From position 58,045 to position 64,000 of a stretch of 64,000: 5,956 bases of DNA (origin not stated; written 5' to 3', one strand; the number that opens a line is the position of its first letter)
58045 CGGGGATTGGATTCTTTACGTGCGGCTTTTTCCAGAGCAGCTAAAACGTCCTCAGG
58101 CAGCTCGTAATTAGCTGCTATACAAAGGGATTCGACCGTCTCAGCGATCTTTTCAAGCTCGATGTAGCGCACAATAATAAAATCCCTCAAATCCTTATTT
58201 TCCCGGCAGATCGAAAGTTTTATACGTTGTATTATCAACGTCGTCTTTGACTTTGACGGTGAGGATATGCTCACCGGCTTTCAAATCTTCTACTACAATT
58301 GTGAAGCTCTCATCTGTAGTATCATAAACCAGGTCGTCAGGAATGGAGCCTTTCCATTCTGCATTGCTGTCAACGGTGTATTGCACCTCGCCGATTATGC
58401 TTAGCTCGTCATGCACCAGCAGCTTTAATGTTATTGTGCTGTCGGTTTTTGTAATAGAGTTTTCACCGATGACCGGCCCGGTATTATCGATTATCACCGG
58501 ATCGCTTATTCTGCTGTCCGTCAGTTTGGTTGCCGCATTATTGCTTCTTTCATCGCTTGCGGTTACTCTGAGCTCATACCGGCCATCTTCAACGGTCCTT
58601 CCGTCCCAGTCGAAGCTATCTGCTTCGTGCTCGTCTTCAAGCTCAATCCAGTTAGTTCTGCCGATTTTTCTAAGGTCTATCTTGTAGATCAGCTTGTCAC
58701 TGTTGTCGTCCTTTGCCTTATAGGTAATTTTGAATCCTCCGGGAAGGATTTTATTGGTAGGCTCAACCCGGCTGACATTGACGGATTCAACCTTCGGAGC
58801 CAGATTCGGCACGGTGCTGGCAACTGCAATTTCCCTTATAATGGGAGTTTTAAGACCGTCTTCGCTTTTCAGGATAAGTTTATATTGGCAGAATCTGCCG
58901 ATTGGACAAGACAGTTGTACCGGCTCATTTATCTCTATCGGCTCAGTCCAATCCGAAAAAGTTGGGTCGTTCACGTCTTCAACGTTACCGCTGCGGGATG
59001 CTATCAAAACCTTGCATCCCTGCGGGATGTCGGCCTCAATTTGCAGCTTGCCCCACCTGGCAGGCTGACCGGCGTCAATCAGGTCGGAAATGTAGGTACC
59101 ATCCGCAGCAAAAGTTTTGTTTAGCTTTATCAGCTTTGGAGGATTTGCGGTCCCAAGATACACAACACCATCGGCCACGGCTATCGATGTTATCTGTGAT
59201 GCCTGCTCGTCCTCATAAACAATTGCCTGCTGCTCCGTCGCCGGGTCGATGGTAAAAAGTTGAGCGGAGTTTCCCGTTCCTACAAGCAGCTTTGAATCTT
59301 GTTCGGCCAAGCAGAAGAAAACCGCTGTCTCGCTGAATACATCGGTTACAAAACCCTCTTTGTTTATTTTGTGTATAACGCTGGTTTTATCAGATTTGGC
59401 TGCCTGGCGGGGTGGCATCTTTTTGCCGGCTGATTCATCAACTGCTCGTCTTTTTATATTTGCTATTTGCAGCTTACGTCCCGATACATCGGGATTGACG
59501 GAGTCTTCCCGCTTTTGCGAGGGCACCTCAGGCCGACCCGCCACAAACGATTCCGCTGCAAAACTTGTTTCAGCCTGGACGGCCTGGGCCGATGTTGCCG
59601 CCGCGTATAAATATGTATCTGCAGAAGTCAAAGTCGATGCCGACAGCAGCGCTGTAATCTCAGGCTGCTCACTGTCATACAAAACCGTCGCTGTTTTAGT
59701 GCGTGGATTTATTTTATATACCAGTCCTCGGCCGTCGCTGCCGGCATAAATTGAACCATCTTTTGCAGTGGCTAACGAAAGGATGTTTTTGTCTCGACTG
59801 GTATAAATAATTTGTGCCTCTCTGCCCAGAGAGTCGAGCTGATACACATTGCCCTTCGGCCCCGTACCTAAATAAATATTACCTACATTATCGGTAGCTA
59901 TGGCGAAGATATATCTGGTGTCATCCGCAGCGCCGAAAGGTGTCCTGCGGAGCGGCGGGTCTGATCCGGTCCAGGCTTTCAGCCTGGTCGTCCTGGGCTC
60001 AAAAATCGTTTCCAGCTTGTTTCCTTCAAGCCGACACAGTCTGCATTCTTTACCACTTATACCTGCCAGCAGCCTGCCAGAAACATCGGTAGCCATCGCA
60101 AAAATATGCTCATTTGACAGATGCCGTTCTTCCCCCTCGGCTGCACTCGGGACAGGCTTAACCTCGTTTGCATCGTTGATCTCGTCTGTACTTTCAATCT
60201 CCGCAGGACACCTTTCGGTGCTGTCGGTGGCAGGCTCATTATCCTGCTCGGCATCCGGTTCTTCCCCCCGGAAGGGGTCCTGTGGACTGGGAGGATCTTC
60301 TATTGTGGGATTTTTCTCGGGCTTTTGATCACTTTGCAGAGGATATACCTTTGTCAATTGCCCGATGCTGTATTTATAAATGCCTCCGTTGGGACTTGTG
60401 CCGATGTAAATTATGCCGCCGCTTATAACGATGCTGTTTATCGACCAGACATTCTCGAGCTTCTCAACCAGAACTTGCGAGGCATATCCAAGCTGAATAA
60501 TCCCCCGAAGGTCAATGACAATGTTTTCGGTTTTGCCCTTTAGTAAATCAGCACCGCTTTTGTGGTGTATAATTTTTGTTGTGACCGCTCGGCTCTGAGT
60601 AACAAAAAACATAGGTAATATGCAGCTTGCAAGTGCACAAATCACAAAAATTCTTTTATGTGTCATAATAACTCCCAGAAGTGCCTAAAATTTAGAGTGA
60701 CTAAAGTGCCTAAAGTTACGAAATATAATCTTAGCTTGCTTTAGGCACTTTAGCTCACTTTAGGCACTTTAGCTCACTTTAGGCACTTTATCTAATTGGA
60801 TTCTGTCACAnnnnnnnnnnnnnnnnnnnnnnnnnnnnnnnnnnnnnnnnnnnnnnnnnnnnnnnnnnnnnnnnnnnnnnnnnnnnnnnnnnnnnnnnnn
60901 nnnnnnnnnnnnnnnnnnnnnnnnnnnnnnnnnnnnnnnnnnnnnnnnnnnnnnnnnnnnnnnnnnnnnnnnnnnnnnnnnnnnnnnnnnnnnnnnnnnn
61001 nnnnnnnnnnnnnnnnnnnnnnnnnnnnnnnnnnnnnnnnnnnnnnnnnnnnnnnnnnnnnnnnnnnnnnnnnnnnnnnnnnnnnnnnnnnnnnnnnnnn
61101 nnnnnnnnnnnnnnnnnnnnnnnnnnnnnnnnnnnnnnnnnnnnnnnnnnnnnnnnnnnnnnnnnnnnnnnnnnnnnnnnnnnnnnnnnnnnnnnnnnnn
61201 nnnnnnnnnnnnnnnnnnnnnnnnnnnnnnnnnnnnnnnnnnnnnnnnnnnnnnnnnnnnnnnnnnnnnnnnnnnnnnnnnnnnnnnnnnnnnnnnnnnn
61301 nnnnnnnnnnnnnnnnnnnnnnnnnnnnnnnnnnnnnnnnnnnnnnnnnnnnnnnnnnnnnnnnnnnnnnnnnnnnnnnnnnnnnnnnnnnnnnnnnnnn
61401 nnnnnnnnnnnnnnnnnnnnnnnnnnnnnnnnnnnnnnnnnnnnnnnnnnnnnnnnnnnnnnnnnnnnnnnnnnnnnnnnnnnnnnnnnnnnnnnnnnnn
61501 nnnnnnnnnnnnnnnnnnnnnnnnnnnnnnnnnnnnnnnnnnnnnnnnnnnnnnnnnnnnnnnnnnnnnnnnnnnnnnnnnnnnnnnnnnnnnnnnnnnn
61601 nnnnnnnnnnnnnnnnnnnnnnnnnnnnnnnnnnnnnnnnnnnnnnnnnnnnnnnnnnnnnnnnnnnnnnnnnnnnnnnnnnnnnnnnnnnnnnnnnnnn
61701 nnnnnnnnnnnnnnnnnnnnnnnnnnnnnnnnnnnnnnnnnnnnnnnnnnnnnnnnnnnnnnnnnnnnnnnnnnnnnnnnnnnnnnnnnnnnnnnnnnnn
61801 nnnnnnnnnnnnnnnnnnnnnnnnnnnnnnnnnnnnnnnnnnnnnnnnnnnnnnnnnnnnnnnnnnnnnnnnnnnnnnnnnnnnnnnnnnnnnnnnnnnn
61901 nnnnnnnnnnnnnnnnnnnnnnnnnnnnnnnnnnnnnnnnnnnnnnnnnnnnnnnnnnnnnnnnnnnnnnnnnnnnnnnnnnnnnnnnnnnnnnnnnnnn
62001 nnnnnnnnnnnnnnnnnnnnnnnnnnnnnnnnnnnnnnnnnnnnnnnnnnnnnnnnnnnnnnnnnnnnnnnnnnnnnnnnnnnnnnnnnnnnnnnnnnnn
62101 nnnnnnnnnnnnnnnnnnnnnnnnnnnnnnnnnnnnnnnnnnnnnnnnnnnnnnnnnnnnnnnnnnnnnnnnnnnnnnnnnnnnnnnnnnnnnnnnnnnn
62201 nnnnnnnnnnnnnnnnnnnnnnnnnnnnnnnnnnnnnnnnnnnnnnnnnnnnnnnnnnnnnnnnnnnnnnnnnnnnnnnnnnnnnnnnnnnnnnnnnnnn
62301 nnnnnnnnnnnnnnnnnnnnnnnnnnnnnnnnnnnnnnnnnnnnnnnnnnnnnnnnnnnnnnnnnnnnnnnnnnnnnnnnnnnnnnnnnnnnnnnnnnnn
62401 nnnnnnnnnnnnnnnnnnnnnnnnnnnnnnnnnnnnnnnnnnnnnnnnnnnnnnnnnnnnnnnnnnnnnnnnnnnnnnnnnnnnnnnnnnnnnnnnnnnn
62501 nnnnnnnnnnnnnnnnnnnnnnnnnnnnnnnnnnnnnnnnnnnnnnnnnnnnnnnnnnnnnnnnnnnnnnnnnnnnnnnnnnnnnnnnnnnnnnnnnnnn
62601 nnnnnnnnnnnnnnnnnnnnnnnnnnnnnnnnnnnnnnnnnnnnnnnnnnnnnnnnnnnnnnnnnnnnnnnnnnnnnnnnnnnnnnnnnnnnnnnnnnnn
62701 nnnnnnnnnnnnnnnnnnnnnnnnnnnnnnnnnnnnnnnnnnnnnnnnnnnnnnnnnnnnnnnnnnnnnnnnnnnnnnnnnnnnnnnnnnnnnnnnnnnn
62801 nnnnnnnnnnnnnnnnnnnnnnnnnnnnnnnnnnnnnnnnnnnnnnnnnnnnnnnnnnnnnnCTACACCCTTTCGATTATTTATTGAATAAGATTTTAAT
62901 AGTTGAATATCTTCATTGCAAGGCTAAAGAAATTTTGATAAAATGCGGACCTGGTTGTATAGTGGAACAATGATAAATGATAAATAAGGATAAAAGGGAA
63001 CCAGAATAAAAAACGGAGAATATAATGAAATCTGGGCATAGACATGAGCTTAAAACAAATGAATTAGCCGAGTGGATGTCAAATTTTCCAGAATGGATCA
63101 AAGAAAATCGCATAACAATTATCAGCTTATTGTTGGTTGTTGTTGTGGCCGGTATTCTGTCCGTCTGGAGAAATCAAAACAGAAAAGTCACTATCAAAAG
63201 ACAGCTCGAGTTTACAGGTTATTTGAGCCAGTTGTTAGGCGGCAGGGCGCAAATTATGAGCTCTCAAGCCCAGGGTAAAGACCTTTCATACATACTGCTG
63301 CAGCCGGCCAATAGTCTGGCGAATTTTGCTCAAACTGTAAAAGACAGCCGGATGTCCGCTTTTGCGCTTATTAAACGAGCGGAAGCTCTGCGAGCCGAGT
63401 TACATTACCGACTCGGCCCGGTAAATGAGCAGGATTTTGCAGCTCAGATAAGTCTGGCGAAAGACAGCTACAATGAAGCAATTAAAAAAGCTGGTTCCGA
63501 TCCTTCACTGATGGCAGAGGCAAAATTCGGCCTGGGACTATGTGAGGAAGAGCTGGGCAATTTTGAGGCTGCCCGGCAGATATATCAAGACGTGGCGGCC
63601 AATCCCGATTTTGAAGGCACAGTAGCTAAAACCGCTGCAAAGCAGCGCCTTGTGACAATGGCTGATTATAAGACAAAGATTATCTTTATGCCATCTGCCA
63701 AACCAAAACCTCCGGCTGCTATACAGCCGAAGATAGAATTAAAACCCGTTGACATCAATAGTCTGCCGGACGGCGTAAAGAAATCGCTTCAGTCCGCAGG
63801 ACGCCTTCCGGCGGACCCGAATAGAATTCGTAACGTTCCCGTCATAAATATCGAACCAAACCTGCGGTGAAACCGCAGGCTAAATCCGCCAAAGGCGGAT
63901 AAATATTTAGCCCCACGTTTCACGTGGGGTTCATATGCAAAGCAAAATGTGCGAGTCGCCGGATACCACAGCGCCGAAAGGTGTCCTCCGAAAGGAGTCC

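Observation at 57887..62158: A conserved 22-nt core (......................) is dispersed in both orientations and translated in five different reading frames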

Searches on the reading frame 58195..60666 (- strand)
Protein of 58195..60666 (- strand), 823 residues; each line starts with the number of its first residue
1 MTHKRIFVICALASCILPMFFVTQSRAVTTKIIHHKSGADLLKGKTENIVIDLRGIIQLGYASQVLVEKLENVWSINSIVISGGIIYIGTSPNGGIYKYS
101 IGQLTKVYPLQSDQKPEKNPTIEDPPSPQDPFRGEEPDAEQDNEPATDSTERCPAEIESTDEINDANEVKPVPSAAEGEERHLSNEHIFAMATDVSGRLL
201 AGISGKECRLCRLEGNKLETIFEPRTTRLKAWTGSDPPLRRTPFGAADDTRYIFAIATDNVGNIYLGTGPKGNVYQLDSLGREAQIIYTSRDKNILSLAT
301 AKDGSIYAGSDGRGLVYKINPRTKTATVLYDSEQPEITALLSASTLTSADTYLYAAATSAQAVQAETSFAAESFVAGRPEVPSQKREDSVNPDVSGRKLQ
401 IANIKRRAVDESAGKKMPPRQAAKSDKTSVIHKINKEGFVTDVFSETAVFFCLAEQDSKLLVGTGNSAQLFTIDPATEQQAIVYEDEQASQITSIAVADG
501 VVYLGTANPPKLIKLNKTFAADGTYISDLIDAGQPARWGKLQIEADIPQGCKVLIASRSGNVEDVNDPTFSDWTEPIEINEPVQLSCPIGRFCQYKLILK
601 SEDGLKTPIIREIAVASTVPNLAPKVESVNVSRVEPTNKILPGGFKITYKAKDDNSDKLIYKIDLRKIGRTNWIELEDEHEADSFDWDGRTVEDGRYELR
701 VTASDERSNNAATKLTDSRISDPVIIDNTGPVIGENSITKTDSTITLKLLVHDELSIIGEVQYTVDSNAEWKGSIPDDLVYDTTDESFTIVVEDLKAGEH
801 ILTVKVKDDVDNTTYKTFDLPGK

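Call 9: search_protein_families(library=pfam, proteins=[window:58195-60666:-])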
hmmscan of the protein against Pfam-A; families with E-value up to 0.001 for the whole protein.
window:58195-60666:- (823 aa): 3 families
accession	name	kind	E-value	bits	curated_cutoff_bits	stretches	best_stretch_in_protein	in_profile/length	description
PF21959.2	DUF6923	-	1.9e-06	28.3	27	0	259-329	95-167/234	Repeat of unknown function (DUF6923)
PF07494.17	Reg_prop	-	2.4e-06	27.5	20.4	0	252-268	6-22/24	Two component regulator propeller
PF16819.11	DUF5074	-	0.00012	21.7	27.2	0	273-327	164-219/353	Domain of unknown function (DUF5074)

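Call 38: find_homologous_proteins(query=window:58195-60666:-, max_evalue=1e-40)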
Query window:58195-60666:- (823 aa): 1221 proteins with E <= 1e-40 among 8000 candidates; the best 120 are listed.
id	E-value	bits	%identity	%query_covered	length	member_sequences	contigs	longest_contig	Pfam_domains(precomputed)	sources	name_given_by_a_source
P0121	0.0e+0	1846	100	100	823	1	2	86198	PF07494.18,PF21959.3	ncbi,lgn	-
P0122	0.0e+0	1272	73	100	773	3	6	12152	PF16819.12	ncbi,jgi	-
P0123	0.0e+0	1243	71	100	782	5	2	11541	PF21959.3,PF16819.12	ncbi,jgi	-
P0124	0.0e+0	1234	70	100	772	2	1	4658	PF21959.3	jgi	-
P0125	0.0e+0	1226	69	100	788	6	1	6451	-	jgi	jgi:hypothetical protein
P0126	0.0e+0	1186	69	100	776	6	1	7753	-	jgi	-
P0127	0.0e+0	1178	67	100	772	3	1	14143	PF21868.4,PF21959.3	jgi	jgi:outer membrane protein assembly factor BamB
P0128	0.0e+0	1162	67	100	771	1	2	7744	PF16819.12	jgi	jgi:hypothetical protein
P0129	0.0e+0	1135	66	99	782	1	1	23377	-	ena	-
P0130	0.0e+0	1128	66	100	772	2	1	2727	PF21959.3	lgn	-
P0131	0.0e+0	1120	64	100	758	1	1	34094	PF07494.18,PF23409.2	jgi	-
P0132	0.0e+0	1107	64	100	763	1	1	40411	PF07494.18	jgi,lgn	-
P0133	0.0e+0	1106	64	99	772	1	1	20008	PF07494.18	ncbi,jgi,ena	-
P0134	0.0e+0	1099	63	100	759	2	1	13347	PF07494.18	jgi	-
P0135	0.0e+0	1076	63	100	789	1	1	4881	PF07494.18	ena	-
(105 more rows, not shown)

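Call 40: find_encoding_contigs(protein=P0122, flank=10000, max_places=2)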
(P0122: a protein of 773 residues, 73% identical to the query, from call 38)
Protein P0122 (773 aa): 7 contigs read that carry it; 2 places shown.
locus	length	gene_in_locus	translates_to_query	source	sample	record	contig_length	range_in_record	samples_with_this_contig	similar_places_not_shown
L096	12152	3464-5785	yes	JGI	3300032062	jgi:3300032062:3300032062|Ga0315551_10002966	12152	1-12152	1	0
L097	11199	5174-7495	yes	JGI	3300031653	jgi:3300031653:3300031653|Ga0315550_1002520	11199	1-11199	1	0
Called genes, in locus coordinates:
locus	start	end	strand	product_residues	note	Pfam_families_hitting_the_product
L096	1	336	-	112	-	?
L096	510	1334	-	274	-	-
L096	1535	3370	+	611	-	PF05580:Peptidase_S55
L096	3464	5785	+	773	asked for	PF16819:DUF5074 (weak)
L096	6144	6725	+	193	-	-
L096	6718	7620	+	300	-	PF05681:Fumerase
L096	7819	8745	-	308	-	PF07963:N_methyl (weak)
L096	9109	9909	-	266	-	PF07963:N_methyl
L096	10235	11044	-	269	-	PF07963:N_methyl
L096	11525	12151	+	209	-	?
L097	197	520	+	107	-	PF22600:MTPAP-like_central (weak), PF01909:NTP_transf_2, PF18765:Polbeta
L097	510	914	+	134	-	PF05168:HEPN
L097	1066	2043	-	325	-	PF01479:S4, PF00849:PseudoU_synth_2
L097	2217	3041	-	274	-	-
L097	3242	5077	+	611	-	PF05580:Peptidase_S55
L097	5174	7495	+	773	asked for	PF16819:DUF5074 (weak)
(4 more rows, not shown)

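Call 41: find_encoding_contigs(protein=P0123, flank=10000, max_places=1)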
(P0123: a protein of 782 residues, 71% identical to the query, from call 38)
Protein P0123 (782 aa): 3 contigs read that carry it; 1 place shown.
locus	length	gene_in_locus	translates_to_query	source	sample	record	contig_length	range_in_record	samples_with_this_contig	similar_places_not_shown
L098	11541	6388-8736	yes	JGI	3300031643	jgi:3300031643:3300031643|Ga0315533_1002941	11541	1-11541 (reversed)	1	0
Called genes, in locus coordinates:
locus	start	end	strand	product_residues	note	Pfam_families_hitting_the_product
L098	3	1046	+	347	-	?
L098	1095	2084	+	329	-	PF03706:LPG_synthase_TM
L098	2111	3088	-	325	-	PF01479:S4, PF00849:PseudoU_synth_2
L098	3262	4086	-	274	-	-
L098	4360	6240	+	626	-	PF05580:Peptidase_S55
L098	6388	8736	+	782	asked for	PF16819:DUF5074 (faint), PF21959:DUF6923 (faint)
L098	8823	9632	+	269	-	PF07963:N_methyl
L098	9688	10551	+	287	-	PF05681:Fumerase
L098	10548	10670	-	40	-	-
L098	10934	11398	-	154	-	-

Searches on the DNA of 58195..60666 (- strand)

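Call 60: search_with_rna_model(model_id=R1, sources=[L096, L097, L098, L099, L100, L092, L093, L094, L095], filters=off, max_evalue=0.1)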
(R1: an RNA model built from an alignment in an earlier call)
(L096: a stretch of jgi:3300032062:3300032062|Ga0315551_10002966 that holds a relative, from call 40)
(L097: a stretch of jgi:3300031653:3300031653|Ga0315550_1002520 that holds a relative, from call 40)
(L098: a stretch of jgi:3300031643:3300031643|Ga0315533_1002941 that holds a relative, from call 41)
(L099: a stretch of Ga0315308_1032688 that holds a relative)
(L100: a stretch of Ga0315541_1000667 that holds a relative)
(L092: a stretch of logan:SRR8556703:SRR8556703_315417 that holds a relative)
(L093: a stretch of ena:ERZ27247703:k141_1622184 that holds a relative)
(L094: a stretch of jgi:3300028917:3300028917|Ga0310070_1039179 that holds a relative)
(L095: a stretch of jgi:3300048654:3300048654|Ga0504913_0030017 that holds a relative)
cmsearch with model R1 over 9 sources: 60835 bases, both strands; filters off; matches with E-value up to 0.1: 2.
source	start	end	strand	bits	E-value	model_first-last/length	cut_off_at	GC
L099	2247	2275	-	39.1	7.2e-12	1-29/29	no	0.66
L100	3358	3386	-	38.2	1.6e-11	1-29/29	no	0.72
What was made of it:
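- There are zero copies in 35 kb of syntenic DNA from the closest relatives (call 60).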

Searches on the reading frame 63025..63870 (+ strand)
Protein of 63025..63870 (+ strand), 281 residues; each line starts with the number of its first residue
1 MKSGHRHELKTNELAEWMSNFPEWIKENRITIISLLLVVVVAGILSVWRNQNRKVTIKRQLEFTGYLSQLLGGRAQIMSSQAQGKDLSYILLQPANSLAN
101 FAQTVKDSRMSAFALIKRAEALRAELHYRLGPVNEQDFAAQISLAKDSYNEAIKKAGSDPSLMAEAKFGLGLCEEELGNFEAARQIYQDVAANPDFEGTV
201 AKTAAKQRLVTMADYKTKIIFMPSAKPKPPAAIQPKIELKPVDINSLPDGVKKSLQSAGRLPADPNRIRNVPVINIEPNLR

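Call 9: search_protein_families(library=pfam, proteins=[window:63025-63870:+])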
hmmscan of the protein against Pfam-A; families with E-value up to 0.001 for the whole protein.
window:63025-63870:+ (281 aa): 2 families
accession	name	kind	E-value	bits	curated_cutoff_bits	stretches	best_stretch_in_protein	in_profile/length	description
PF13432.12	TPR_16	-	2e-06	28.6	32.7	1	142-193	13-61/65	Tetratricopeptide repeat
PF13174.12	TPR_6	-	0.00029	21.7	26.3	0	165-193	1-29/33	Tetratricopeptide repeat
